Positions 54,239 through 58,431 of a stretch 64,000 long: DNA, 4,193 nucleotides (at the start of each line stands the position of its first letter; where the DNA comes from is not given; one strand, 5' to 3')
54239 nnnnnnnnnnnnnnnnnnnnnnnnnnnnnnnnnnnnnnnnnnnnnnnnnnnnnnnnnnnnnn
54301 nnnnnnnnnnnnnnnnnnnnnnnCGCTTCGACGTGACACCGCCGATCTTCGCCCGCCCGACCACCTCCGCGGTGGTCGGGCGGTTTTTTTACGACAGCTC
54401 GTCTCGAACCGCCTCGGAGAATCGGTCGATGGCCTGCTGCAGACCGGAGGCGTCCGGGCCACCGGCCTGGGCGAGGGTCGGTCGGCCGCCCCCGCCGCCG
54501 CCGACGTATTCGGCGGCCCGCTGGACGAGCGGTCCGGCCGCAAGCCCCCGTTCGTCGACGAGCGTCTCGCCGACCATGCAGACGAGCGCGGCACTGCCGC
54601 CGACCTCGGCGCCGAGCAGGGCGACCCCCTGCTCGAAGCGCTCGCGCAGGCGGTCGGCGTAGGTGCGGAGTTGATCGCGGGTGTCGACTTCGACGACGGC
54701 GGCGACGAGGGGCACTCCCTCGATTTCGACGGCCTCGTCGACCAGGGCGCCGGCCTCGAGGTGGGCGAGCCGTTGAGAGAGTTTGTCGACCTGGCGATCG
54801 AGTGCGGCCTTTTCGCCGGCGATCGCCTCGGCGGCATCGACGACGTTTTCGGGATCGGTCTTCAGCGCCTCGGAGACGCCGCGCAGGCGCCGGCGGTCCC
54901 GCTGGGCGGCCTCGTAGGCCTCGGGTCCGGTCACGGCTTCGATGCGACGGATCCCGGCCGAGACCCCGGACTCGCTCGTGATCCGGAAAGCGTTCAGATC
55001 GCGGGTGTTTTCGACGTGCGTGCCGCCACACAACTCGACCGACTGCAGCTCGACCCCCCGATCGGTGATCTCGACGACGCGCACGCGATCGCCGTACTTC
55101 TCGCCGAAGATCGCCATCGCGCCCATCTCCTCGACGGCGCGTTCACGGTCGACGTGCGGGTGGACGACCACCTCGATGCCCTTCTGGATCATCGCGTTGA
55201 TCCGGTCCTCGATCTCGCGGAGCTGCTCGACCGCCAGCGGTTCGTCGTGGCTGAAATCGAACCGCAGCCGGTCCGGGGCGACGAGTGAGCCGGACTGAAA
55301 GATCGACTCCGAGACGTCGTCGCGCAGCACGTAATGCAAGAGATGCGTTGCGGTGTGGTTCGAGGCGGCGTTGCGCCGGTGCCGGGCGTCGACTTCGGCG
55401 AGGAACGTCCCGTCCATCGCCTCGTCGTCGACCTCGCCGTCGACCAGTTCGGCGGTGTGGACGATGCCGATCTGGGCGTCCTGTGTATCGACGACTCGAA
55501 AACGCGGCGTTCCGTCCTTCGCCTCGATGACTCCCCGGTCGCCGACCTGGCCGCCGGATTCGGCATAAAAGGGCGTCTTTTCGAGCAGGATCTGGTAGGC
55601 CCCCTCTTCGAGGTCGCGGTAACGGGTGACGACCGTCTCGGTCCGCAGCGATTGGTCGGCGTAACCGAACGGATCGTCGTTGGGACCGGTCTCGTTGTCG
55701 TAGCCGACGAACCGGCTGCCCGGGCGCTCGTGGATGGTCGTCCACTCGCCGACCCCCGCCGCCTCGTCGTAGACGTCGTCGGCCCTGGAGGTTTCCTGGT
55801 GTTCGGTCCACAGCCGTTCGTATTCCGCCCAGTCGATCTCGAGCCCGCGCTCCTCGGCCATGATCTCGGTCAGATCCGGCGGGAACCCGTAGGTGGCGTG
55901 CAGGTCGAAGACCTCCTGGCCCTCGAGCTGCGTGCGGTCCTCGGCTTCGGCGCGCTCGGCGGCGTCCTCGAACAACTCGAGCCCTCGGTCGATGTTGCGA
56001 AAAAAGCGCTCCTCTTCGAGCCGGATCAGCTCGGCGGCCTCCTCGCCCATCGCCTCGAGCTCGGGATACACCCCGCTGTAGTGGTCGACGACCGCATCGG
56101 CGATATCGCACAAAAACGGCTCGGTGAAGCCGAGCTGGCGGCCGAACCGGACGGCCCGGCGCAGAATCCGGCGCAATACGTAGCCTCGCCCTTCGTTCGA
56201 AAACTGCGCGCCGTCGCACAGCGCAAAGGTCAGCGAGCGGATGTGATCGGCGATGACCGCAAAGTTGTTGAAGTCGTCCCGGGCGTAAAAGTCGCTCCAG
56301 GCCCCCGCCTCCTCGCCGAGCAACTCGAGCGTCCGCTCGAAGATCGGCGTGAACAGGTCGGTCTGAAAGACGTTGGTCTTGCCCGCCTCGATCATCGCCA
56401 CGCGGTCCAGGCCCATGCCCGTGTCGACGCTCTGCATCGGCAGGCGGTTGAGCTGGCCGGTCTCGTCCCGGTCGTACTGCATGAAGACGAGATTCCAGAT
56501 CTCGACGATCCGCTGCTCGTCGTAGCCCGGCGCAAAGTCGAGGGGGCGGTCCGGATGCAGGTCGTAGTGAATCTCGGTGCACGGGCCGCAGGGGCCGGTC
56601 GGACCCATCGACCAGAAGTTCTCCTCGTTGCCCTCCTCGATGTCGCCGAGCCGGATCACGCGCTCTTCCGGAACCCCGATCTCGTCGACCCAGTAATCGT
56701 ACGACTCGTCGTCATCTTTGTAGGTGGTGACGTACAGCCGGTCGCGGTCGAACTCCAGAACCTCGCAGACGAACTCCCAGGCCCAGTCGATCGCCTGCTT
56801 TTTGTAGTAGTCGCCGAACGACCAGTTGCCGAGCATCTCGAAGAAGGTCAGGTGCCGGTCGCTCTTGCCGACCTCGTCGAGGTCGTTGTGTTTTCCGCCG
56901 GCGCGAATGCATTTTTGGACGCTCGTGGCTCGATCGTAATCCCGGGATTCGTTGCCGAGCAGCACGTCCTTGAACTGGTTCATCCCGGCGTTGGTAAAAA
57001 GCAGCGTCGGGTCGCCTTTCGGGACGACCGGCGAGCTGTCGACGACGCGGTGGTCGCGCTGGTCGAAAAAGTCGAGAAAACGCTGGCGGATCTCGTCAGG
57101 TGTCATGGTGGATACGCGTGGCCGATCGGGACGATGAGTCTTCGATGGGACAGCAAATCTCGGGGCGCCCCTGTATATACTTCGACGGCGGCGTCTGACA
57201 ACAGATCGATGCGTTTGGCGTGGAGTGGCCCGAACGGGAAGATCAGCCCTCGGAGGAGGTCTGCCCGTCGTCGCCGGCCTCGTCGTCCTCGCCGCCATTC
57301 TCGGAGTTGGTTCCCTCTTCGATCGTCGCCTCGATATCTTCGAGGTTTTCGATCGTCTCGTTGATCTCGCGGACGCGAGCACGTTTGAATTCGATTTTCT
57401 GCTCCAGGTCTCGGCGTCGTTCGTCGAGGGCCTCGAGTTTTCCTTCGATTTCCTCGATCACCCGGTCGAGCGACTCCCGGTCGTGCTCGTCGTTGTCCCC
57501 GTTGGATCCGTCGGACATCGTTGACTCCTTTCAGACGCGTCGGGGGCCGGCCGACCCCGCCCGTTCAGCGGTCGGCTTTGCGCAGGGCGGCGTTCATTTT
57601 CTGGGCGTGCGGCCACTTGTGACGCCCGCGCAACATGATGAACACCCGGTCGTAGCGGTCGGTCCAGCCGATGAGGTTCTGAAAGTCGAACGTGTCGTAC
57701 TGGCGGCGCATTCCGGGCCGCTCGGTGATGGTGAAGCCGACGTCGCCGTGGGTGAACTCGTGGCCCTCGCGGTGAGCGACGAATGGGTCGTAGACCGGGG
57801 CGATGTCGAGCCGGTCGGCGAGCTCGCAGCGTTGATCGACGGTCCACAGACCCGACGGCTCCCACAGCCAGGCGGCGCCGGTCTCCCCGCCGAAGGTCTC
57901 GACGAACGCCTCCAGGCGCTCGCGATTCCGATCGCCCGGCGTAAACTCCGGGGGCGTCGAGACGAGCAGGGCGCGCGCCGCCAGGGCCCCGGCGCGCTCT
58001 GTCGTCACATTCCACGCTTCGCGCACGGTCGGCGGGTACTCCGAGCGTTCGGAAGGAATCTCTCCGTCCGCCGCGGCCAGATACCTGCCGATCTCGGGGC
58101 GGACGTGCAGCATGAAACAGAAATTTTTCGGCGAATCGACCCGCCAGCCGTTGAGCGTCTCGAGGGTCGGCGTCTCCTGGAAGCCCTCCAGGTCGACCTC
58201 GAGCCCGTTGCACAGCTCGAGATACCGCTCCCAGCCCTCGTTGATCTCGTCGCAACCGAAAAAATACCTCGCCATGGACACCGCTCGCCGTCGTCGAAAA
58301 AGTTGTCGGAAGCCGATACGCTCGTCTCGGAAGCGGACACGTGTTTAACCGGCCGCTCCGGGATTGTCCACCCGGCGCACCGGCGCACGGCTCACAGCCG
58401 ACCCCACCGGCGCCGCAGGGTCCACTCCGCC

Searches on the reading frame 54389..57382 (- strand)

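Call 65: search_protein_families(library=pfam, proteins=[window:54389-57382:-], max_evalue=0.001)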
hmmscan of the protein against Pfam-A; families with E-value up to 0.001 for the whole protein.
window:54389-57382:- (997 aa): 3 families
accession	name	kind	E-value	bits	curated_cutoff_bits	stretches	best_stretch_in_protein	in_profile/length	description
PF01411.24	tRNA-synt_2c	-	1.4e-177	592.1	30.3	1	97-651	1-538/552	tRNA synthetases class II (A)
PF07973.19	tRNA_SAD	-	7.3e-16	58.3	24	1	767-815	1-44/44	Threonyl and Alanyl tRNA synthetase second additional domain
PF02272.25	DHHA1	-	1.3e-13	51.7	25.9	1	891-993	3-101/102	DHHA1 domain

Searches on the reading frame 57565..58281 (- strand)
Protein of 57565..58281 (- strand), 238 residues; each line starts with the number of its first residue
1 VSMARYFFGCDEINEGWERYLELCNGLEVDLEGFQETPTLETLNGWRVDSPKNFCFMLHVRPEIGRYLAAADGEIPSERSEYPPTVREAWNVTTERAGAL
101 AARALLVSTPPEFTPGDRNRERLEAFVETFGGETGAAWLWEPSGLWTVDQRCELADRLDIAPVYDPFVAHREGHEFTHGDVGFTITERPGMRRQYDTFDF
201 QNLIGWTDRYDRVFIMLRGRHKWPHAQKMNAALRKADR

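Call 65: search_protein_families(library=pfam, proteins=[window:57565-58281:-], max_evalue=0.001)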
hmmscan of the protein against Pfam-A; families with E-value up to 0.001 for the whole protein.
window:57565-58281:- (238 aa): 1 family
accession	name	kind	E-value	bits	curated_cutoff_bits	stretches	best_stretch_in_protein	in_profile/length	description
PF01904.24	DUF72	-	8.5e-06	26.4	25.3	1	18-136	12-111/217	Protein of unknown function DUF72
